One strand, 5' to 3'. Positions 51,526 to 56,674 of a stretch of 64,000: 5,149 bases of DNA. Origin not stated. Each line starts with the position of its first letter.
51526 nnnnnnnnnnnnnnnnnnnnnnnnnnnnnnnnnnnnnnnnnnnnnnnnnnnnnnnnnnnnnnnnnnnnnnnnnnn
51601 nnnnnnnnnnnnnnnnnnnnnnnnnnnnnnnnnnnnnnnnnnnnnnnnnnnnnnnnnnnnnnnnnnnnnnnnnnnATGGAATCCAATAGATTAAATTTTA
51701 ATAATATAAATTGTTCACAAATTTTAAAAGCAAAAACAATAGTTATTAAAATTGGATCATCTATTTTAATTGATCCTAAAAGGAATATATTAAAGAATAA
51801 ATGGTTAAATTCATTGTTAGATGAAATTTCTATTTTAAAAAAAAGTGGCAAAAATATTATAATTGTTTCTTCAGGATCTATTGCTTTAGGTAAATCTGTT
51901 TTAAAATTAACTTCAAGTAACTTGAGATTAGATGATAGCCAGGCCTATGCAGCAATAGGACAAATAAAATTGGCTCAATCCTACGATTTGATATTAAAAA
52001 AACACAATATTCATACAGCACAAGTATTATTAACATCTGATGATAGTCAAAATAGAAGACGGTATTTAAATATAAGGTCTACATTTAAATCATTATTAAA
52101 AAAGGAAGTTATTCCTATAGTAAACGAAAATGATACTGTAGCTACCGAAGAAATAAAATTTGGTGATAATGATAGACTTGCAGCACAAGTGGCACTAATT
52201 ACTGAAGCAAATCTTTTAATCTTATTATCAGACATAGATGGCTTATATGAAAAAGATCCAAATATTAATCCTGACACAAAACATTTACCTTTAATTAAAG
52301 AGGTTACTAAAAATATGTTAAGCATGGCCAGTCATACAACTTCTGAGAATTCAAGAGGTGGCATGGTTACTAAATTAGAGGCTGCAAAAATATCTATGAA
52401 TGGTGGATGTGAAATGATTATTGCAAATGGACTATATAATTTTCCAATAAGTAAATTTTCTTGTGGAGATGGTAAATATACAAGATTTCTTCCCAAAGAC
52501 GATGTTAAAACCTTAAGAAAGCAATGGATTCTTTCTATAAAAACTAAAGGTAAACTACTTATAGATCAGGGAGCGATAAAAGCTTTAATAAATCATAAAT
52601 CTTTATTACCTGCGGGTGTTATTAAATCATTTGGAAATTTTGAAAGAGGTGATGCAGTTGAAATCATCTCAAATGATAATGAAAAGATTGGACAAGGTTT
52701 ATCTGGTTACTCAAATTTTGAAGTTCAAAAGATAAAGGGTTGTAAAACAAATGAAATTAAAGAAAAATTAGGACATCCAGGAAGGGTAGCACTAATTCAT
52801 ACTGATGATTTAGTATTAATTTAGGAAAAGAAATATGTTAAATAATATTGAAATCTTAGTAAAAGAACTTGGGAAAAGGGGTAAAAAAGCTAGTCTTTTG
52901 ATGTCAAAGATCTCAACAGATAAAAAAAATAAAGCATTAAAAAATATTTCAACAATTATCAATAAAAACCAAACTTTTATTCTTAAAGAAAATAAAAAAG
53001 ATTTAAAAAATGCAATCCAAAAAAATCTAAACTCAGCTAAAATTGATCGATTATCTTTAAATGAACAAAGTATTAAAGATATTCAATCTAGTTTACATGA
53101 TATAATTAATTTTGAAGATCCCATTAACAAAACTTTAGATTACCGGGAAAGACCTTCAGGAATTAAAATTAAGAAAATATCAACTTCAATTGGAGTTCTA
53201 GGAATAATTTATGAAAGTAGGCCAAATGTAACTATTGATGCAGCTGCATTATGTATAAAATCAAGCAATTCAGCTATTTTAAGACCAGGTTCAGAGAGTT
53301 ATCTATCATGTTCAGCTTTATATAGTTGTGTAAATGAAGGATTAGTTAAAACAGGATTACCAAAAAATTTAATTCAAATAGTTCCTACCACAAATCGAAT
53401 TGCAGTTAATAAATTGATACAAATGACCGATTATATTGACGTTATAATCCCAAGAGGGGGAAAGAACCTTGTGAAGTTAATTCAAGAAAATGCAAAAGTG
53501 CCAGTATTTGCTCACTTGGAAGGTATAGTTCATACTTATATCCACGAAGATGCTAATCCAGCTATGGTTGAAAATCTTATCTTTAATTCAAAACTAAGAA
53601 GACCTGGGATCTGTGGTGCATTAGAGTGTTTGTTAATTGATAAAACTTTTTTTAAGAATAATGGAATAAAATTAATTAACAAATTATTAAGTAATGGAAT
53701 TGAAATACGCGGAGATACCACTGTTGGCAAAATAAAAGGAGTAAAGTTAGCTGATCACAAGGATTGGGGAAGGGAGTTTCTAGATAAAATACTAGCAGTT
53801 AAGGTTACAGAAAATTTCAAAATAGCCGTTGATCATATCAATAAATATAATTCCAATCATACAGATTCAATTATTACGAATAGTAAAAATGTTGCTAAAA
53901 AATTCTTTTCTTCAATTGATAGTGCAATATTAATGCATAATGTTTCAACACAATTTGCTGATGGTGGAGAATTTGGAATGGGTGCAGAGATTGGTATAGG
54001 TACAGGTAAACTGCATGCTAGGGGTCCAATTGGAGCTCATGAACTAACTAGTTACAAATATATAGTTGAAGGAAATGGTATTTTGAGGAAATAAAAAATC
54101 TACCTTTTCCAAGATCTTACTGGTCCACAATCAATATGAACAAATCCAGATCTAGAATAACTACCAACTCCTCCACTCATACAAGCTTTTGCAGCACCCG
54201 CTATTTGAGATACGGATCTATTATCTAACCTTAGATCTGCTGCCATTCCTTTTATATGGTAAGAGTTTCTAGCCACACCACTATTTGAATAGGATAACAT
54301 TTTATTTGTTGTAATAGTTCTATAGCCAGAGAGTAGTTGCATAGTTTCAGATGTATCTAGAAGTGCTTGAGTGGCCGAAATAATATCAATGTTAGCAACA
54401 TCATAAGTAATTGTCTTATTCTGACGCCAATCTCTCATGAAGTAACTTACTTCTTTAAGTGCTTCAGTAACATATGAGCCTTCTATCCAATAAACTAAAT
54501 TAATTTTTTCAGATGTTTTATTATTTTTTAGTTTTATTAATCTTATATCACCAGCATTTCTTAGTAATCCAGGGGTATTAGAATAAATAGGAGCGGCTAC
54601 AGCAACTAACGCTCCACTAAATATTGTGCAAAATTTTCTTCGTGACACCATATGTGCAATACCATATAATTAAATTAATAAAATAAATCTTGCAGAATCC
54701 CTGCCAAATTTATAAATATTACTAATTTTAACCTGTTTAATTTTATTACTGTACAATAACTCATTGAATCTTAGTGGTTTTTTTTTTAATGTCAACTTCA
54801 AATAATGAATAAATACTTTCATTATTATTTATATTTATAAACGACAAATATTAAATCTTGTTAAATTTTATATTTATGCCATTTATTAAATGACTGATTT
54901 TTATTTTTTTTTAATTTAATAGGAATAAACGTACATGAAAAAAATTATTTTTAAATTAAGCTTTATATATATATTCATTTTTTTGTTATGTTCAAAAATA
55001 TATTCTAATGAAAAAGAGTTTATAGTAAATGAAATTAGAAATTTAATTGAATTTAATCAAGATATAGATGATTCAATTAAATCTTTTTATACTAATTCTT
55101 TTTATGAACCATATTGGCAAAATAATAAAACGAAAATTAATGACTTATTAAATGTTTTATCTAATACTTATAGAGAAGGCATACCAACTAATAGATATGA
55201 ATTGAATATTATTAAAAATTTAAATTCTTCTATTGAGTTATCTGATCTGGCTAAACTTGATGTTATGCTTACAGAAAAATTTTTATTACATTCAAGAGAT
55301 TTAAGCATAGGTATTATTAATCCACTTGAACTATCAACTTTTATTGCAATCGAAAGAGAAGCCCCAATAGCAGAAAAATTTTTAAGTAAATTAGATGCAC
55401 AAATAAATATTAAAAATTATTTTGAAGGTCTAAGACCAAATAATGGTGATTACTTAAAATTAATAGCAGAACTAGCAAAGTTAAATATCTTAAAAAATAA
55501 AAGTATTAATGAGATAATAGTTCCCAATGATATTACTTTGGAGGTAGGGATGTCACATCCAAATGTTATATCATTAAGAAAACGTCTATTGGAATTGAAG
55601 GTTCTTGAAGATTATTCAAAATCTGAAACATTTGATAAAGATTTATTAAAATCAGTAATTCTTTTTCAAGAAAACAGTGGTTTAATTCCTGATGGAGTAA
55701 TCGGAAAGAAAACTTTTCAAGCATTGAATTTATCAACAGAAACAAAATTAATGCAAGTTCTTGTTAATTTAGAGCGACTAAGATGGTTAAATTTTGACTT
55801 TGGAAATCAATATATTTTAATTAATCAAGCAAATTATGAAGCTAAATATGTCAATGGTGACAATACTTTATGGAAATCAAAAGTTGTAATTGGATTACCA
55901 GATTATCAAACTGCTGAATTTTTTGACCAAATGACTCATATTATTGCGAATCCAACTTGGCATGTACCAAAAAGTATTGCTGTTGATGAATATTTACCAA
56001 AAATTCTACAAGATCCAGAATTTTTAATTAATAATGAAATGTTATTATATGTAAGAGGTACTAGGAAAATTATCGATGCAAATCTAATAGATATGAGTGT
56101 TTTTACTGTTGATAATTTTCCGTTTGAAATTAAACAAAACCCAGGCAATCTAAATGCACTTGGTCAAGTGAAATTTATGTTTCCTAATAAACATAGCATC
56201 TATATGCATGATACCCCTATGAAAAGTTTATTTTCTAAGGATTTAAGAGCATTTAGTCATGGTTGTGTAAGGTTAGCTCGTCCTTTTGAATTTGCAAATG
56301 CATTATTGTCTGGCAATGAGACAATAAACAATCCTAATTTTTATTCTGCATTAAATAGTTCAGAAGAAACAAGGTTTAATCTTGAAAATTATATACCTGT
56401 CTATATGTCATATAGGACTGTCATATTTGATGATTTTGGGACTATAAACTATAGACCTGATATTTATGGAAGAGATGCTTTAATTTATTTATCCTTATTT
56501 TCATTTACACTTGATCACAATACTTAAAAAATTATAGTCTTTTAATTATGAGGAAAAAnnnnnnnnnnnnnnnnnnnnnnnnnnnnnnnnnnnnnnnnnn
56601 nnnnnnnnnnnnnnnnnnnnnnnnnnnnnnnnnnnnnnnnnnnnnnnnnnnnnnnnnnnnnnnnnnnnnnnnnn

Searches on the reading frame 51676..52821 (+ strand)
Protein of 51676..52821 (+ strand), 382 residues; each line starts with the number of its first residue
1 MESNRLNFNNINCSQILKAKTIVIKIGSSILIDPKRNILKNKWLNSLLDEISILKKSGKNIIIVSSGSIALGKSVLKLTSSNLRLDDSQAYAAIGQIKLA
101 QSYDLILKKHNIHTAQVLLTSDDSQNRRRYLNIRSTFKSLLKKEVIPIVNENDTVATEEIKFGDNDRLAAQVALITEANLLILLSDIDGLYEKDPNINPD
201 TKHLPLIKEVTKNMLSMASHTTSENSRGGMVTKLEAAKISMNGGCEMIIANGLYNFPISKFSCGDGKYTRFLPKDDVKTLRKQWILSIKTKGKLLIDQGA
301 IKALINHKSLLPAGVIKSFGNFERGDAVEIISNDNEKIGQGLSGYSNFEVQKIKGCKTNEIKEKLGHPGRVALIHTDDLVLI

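Call 76: search_protein_families(library=ncbifam, proteins=[window:51676-52821:+], max_evalue=1e-20)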
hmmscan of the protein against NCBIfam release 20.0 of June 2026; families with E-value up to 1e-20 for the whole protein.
window:51676-52821:+ (382 aa): 2 families
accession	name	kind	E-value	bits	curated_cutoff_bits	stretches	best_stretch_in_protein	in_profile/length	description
TIGR01027.1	proB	equivalog_domain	6.7e-110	367.6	186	1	20-380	1-362/363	glutamate 5-kinase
TIGR01092.1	P5CS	equivalog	5.4e-39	134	796.75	1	16-263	4-265/715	delta l-pyrroline-5-carboxylate synthetase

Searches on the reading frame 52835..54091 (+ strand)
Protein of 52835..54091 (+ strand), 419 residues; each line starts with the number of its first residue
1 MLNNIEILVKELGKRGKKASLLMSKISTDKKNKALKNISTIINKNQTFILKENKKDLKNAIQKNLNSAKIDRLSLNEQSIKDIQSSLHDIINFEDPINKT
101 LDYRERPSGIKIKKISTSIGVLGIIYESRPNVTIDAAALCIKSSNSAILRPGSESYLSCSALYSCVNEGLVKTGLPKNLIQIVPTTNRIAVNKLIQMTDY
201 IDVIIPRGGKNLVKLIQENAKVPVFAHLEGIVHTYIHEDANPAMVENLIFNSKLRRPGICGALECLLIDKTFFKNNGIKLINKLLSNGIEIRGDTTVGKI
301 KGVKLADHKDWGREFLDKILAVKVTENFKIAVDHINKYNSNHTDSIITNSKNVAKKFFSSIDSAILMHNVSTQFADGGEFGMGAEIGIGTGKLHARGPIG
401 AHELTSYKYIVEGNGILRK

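Call 24: search_protein_families(library=ncbifam, proteins=[window:52835-54091:+], max_evalue=1e-10)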
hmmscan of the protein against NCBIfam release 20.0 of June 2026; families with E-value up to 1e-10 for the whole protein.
window:52835-54091:+ (419 aa): 5 families
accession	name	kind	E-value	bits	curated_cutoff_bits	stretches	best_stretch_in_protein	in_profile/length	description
NF001221.0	PRK00197.1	equivalog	6.8e-155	515.9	289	1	8-418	6-417/418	glutamate-5-semialdehyde dehydrogenase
TIGR00407.1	proA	equivalog_domain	6.4e-125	417.1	317.45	1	17-408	2-398/398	glutamate-5-semialdehyde dehydrogenase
TIGR01092.1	P5CS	equivalog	3.8e-90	303.1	796.75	1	17-415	296-692/715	delta l-pyrroline-5-carboxylate synthetase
NF010378.0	PRK13805.1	equivalog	6e-12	44.2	951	0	109-274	101-267/872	bifunctional acetaldehyde-CoA/alcohol dehydrogenase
NF047625.1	AcylSulfactDhSauS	equivalog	3e-11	42.8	600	0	112-254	96-237/464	acylating sulfoacetaldehyde dehydrogenase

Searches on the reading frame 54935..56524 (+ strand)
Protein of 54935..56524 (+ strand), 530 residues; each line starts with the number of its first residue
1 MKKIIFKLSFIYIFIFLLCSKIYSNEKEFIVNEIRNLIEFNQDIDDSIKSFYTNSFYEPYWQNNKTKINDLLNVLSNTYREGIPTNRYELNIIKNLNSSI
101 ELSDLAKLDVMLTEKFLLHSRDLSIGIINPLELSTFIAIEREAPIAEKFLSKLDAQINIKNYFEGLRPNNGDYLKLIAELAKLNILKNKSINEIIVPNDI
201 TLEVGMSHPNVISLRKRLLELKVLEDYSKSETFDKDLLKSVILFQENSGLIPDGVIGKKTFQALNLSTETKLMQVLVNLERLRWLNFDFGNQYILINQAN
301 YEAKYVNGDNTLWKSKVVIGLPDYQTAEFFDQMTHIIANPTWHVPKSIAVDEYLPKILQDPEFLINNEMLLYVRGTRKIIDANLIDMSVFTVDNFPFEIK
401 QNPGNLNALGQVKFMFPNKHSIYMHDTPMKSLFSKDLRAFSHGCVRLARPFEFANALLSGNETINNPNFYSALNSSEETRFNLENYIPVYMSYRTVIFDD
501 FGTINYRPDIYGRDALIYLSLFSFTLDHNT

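Call 24: search_protein_families(library=ncbifam, proteins=[window:54935-56524:+], max_evalue=1e-10)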
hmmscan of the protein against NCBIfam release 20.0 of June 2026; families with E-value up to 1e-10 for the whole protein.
window:54935-56524:+ (530 aa): 1 family
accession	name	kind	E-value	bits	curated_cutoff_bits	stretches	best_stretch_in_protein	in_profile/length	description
NF007891.0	PRK10594.1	equivalog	4.4e-62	210.8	425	1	228-515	313-600/617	L,D-transpeptidase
